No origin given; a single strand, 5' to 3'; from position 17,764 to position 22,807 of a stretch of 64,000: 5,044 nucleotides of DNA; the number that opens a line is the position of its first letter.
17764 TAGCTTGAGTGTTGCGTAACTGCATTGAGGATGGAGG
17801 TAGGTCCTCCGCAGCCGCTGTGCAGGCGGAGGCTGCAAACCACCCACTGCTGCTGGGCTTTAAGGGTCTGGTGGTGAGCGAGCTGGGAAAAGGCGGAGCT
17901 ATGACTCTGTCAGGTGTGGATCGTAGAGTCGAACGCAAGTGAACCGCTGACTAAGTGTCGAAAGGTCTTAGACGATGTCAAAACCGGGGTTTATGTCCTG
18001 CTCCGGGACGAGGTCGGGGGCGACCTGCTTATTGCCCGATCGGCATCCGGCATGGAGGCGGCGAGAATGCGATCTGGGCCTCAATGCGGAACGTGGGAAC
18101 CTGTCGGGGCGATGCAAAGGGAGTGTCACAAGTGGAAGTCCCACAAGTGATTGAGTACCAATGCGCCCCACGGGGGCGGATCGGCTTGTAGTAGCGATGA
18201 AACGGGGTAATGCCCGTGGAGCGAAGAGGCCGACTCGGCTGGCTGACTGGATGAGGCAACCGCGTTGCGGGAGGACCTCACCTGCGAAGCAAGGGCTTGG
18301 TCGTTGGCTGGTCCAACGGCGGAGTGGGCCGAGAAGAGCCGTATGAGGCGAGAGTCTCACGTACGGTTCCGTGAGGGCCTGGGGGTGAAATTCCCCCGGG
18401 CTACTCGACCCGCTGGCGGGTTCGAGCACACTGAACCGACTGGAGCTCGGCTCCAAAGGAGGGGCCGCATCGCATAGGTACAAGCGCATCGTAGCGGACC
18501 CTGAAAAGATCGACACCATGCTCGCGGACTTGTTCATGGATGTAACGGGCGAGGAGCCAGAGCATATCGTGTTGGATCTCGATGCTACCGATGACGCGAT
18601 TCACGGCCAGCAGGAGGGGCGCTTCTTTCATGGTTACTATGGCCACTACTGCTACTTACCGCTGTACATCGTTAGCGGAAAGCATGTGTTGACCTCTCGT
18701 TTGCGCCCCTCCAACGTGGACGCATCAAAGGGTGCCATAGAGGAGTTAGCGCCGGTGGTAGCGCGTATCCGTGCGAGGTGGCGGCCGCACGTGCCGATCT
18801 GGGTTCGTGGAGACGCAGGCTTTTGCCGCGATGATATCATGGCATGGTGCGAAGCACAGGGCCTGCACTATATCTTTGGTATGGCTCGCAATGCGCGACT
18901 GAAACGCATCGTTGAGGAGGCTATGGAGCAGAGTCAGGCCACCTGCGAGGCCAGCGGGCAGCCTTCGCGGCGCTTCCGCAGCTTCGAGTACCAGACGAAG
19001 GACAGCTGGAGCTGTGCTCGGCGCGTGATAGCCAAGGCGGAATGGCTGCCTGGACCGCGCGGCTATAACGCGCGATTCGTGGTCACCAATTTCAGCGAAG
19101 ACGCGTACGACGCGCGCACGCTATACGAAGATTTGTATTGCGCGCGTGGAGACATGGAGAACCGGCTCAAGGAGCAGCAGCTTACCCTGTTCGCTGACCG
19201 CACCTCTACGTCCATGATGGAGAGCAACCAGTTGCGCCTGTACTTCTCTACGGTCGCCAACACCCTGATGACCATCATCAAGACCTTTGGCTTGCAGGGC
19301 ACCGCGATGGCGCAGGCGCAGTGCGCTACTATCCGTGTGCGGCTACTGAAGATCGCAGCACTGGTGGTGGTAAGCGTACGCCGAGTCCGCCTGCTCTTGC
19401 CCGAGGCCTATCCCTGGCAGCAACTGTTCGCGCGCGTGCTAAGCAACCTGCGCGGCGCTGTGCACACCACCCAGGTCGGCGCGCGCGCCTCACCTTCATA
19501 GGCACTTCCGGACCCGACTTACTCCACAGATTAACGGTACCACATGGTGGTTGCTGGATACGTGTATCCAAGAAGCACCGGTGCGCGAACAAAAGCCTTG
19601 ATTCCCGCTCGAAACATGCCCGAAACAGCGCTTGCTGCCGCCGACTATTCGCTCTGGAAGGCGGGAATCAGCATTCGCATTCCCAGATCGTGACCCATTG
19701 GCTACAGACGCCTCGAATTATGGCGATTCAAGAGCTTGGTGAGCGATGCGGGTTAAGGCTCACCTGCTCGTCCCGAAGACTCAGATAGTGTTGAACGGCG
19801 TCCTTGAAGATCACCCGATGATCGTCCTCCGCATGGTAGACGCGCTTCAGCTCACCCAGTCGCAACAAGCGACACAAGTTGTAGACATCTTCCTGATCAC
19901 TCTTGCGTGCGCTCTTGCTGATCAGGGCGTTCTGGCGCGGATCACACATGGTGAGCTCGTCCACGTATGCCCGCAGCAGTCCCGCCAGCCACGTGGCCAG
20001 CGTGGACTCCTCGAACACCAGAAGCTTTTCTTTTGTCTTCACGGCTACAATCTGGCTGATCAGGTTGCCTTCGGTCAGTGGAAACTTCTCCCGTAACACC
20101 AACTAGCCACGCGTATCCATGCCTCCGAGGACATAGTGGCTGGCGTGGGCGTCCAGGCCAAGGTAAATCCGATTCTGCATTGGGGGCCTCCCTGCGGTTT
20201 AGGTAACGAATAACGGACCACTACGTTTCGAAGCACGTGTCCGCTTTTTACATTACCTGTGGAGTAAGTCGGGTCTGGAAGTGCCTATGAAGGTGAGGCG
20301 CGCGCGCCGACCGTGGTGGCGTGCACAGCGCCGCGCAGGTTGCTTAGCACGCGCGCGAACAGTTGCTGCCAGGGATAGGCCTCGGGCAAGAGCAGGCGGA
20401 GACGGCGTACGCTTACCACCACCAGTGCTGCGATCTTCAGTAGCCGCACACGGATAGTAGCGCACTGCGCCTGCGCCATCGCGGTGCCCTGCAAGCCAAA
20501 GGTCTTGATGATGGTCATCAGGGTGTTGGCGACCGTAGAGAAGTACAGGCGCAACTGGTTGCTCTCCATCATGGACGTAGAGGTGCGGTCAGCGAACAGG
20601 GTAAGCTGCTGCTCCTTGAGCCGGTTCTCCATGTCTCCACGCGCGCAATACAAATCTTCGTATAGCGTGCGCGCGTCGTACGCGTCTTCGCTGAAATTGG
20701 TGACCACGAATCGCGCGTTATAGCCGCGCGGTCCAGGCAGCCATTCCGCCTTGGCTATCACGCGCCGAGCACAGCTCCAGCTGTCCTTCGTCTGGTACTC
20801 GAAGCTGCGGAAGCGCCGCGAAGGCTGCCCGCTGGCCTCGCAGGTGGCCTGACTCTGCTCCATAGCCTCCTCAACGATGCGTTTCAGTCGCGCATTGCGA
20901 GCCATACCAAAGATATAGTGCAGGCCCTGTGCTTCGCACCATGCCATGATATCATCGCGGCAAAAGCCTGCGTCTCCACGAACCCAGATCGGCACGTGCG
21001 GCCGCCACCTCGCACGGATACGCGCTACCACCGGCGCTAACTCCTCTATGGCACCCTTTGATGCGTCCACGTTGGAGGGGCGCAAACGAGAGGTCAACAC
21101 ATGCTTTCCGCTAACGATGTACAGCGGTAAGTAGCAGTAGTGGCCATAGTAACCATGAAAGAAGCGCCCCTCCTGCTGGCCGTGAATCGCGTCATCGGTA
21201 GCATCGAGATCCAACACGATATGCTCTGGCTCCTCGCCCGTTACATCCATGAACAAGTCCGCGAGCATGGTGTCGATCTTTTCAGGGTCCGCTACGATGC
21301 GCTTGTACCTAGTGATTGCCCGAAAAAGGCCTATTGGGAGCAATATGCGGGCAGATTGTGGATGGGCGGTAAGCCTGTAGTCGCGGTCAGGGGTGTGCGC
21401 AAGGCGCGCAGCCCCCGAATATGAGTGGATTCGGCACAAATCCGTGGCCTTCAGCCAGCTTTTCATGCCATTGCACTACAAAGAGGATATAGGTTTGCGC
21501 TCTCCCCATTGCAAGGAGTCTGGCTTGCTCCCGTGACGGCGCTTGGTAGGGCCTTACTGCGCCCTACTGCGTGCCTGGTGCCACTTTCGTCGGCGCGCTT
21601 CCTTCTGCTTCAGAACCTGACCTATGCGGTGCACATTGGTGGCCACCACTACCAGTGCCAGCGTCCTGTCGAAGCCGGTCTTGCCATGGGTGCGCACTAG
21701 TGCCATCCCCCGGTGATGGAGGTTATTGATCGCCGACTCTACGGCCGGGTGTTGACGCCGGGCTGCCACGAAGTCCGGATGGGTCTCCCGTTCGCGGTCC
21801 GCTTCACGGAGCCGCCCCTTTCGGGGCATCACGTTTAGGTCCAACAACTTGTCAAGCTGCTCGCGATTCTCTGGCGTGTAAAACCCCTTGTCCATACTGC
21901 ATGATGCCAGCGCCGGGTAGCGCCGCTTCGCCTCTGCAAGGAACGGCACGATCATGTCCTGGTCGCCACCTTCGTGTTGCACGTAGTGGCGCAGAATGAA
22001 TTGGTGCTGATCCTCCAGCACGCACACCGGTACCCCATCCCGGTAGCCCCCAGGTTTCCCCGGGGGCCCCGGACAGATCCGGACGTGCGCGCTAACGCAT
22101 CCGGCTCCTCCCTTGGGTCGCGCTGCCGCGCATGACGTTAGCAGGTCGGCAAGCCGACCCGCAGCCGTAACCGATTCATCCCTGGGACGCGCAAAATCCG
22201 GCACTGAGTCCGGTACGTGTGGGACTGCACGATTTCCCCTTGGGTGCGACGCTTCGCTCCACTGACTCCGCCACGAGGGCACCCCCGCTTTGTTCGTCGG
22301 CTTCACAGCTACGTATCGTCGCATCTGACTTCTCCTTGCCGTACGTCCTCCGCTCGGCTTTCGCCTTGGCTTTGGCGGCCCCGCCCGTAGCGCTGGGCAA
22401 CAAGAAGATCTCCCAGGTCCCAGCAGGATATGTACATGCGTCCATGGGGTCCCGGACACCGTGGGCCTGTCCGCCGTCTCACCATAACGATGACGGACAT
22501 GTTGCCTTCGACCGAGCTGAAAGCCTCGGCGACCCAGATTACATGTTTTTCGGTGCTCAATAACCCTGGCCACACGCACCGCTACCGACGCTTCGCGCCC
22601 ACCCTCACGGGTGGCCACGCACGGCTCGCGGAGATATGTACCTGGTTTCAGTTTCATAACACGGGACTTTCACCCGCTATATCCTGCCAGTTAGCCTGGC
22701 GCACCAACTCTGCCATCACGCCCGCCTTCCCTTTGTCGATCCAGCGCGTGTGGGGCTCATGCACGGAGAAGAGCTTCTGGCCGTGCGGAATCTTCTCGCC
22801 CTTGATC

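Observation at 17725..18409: ORF-less group II intron splits the IS1380-family transposase gene at a codon boundary (copy A)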

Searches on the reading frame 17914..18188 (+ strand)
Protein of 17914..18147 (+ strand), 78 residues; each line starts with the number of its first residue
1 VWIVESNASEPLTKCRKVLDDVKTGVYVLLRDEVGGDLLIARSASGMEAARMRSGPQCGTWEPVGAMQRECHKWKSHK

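Call 68: search_protein_families(library=pfam, proteins=[window:17914-18147:+, window:17955-18188:+], max_evalue=0.1)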
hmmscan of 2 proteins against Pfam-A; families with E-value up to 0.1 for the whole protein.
window:17914-18147:+ (78 aa): 0 families

window:17955-18188:+ (78 aa): 0 families

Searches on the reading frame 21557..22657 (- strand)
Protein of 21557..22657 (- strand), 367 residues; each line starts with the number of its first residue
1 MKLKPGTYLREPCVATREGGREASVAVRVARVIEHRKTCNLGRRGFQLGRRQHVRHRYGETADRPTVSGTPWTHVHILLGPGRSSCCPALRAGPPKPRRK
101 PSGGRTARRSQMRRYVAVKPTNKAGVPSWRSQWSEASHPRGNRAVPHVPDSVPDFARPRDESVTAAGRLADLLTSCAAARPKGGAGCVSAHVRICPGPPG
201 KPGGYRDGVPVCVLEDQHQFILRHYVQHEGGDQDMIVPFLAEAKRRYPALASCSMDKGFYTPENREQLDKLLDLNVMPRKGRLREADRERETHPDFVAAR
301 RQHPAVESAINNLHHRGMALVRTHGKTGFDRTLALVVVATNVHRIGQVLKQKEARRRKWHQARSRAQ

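Call 11: search_protein_families(library=pfam, proteins=[window:21557-22657:-])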
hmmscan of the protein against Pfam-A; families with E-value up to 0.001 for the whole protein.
window:21557-22657:- (367 aa): 0 families

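Call 12: search_protein_families(library=ncbifam, proteins=[window:21557-22657:-])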
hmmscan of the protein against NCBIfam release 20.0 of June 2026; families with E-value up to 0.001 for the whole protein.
window:21557-22657:- (367 aa): 1 family
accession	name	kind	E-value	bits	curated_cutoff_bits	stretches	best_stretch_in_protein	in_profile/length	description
NF033593.1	transpos_ISNCY_1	equivalog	2.4e-38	132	325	1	208-347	301-444/444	ISNCY family transposase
